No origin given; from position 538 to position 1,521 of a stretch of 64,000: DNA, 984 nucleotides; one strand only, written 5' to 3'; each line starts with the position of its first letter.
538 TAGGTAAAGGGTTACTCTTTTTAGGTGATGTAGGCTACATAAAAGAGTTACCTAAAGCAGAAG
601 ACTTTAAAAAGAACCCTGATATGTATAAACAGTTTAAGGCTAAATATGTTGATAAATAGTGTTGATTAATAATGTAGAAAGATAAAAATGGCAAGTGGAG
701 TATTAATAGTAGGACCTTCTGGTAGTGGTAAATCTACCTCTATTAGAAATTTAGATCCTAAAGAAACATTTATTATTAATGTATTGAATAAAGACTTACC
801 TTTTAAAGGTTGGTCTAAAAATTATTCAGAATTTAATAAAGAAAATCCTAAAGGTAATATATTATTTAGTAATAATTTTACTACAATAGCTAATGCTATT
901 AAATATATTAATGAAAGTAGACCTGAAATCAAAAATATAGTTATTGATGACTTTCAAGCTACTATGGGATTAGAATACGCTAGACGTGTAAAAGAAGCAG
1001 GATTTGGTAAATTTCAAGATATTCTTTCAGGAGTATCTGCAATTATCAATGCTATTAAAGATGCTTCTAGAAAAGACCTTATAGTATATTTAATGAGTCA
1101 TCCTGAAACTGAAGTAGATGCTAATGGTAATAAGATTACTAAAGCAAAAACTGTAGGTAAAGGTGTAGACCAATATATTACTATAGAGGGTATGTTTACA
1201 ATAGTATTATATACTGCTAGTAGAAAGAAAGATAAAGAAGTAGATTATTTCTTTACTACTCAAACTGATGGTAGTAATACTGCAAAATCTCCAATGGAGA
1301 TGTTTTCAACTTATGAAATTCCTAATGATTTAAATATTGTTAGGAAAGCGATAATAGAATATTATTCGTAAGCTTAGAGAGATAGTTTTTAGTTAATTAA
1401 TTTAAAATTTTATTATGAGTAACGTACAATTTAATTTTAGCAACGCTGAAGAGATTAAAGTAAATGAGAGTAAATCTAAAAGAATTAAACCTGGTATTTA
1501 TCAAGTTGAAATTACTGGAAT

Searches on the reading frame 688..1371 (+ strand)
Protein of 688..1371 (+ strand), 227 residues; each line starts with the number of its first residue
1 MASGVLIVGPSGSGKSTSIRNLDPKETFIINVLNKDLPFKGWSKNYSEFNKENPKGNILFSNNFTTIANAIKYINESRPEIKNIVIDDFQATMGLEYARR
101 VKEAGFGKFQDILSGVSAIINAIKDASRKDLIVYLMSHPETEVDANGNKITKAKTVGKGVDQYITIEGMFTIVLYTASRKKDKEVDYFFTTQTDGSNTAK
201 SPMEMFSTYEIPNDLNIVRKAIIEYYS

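Call 49: search_protein_families(library=pfam, proteins=[window:688-1371:+], max_evalue=0.001)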
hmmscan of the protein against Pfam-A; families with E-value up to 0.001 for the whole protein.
window:688-1371:+ (227 aa): 2 families
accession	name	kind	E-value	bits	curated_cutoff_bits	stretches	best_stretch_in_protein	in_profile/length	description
PF13479.12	AAA_24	-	3.7e-11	43.7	27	1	5-202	5-194/195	AAA domain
PF13238.12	AAA_18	-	0.00017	22.5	29.4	1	5-102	1-93/128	AAA domain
